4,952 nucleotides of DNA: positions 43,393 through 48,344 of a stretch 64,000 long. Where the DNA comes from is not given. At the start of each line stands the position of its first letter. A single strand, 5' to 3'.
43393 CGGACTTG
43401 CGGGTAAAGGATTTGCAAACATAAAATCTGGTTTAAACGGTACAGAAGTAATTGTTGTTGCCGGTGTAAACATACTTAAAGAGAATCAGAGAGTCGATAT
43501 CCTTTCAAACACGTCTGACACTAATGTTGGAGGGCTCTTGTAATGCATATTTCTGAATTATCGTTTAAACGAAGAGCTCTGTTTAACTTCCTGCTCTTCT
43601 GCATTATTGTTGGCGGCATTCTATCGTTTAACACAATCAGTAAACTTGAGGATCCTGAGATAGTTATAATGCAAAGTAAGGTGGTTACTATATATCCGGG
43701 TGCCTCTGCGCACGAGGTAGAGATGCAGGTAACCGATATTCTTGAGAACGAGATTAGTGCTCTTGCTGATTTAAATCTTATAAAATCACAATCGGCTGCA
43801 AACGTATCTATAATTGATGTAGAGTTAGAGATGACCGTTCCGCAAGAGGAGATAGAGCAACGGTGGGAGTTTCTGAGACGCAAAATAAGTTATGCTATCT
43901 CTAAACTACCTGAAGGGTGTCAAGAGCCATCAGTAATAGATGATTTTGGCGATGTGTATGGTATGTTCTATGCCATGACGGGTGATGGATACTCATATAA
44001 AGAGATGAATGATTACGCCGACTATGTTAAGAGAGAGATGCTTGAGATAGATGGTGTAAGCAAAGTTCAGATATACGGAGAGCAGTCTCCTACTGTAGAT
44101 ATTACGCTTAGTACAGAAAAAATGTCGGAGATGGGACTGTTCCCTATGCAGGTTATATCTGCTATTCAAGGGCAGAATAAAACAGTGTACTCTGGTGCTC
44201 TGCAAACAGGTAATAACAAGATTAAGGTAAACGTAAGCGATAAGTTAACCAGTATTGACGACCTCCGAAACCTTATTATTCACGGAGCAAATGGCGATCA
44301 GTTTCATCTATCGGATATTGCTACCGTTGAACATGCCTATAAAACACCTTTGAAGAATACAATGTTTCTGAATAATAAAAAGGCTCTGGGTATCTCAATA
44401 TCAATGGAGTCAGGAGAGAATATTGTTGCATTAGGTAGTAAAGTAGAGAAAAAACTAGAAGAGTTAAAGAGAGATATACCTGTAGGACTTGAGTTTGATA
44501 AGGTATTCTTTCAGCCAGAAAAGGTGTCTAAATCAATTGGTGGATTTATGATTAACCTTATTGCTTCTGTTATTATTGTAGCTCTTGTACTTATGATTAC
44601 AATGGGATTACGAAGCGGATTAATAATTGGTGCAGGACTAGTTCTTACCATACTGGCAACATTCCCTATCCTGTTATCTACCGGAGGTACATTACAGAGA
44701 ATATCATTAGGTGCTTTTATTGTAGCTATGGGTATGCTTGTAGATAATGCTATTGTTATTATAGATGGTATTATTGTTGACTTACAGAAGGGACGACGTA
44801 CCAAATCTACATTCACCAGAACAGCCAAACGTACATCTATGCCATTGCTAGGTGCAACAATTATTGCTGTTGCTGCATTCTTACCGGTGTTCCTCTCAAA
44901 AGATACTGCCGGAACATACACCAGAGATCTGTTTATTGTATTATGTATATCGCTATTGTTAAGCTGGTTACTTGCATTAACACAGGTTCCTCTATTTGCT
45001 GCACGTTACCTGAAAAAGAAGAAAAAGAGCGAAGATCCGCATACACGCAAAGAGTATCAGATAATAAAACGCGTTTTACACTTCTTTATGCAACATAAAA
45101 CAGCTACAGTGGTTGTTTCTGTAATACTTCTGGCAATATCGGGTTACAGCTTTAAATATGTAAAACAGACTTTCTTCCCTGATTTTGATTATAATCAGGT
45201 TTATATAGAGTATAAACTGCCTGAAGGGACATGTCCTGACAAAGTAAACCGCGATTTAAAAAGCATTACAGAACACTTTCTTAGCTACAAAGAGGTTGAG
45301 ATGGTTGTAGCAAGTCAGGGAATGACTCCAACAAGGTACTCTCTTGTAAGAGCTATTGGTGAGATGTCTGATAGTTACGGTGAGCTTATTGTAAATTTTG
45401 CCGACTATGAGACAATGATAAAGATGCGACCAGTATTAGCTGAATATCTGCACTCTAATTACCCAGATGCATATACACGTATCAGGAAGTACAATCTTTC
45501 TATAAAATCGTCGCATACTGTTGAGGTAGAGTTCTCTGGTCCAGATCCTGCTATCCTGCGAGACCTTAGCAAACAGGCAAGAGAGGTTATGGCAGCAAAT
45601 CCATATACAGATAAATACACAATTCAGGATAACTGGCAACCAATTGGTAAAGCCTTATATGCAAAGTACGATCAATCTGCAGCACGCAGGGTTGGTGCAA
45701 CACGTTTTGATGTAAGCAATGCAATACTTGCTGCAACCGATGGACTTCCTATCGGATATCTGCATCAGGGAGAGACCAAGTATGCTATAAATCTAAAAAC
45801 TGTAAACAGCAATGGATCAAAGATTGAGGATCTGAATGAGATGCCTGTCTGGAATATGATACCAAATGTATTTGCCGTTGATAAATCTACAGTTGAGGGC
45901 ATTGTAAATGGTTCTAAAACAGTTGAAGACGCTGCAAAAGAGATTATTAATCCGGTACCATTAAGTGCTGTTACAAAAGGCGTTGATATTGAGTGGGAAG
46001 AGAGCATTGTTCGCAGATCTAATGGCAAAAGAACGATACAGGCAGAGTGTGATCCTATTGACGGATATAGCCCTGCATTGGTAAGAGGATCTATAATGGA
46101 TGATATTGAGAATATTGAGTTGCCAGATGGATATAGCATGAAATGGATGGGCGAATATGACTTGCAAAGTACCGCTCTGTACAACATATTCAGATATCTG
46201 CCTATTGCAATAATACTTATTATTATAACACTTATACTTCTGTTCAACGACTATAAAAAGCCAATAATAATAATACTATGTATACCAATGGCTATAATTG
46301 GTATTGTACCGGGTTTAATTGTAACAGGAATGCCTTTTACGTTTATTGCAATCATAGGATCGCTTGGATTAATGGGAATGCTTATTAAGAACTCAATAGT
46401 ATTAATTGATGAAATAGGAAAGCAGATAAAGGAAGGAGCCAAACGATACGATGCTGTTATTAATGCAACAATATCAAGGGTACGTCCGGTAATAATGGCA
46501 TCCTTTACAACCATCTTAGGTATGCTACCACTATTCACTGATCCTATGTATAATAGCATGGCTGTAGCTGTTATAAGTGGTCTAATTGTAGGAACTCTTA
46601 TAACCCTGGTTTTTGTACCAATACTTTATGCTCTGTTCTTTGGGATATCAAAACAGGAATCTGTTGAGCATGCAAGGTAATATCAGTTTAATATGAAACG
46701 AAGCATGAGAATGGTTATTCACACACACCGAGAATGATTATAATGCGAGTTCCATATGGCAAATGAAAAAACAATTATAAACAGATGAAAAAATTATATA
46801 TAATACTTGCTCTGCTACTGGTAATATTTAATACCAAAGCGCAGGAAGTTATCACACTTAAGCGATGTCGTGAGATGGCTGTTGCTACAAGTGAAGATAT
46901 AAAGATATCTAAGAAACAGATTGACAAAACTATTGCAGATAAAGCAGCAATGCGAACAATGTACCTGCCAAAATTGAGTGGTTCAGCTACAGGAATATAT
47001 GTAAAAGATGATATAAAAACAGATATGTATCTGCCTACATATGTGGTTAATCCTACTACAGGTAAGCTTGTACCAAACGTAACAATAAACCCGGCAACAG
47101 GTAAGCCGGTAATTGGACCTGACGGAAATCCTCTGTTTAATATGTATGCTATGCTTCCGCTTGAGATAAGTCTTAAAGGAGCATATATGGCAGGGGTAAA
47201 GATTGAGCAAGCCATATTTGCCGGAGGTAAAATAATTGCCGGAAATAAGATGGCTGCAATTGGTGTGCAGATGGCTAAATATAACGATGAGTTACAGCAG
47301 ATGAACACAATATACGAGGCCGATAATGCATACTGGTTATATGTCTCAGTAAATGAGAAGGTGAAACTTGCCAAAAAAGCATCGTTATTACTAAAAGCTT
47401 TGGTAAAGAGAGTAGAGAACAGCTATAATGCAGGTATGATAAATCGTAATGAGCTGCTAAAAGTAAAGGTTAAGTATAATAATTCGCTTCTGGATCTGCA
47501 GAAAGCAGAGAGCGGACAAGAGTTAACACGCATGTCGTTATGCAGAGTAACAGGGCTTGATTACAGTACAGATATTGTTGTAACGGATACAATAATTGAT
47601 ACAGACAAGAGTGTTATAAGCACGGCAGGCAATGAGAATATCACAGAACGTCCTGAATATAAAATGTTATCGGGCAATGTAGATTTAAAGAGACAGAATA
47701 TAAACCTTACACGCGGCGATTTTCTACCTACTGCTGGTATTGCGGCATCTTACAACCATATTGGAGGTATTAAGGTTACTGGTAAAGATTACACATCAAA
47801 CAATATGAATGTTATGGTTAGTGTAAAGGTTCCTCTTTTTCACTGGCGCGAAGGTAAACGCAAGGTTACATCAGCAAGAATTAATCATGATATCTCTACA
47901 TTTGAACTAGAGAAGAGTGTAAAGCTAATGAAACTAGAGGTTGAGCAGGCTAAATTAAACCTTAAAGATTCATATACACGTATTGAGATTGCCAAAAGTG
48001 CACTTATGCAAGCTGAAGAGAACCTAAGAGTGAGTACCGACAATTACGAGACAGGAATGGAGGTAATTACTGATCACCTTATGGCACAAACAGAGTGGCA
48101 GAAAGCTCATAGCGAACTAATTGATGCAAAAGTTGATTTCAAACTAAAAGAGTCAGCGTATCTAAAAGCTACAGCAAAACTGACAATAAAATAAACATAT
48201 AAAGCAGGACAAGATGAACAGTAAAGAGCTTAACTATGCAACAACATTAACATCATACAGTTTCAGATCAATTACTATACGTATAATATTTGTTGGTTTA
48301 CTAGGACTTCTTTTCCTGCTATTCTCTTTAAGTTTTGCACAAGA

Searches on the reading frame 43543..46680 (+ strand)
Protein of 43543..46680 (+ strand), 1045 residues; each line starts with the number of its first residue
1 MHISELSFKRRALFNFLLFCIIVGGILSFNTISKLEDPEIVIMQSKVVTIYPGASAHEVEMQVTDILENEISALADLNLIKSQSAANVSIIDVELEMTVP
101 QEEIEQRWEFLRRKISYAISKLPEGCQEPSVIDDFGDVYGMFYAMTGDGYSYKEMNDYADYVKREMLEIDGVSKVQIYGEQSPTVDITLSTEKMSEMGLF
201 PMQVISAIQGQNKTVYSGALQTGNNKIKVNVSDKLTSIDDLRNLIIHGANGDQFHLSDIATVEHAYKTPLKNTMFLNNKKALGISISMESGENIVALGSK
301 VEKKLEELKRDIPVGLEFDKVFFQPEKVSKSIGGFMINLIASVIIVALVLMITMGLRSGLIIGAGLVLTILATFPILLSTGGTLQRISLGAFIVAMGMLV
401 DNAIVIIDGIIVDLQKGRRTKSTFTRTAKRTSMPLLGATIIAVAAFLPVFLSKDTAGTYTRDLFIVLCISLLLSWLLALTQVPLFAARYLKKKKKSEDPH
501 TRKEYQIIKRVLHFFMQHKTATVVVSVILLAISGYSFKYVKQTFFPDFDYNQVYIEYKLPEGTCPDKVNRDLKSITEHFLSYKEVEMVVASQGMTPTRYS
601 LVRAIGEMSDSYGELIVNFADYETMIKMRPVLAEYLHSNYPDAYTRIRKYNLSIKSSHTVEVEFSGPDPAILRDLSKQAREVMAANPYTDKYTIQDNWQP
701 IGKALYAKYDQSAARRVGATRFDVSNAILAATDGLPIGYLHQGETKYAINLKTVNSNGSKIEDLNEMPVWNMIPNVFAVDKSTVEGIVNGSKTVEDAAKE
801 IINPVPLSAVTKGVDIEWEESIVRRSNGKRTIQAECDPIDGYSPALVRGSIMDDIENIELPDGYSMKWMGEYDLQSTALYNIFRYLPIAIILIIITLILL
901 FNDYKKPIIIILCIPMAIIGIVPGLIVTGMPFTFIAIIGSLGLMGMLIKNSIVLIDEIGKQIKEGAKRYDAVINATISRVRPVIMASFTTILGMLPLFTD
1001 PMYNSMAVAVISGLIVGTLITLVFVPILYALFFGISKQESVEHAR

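Call 10: search_protein_families(library=pfam, proteins=[window:43543-46680:+], max_evalue=0.001)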
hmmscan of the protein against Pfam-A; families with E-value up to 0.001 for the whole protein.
window:43543-46680:+ (1045 aa): 2 families
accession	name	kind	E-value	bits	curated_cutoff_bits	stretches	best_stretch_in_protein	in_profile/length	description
PF00873.25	ACR_tran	-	1.1e-157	527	28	1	3-1032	1-1020/1021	AcrB/AcrD/AcrF family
PF02355.23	SecD_SecF_C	-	1.1e-07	31.9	20.5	1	885-1023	36-177/189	Protein export membrane protein SecD/SecF, C-terminal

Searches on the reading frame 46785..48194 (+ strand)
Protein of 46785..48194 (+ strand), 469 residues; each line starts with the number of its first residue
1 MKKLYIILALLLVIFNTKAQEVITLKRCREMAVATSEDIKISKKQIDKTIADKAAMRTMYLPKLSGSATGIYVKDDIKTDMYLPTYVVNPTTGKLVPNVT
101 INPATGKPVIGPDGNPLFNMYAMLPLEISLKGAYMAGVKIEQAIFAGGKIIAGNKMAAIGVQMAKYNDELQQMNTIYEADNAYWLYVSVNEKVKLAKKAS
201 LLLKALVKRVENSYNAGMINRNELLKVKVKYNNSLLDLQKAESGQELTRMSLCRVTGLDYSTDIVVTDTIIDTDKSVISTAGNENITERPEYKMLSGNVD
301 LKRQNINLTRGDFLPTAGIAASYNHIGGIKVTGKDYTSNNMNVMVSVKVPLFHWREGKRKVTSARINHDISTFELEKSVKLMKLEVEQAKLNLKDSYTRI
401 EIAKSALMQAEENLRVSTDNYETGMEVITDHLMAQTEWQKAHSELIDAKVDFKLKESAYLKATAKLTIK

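Call 10: search_protein_families(library=pfam, proteins=[window:46785-48194:+], max_evalue=0.001)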
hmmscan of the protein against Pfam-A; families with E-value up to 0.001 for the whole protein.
window:46785-48194:+ (469 aa): 1 family
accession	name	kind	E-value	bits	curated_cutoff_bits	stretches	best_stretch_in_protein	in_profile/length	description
PF02321.23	OEP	-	6.6e-54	183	22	2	287-463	10-186/187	Outer membrane efflux protein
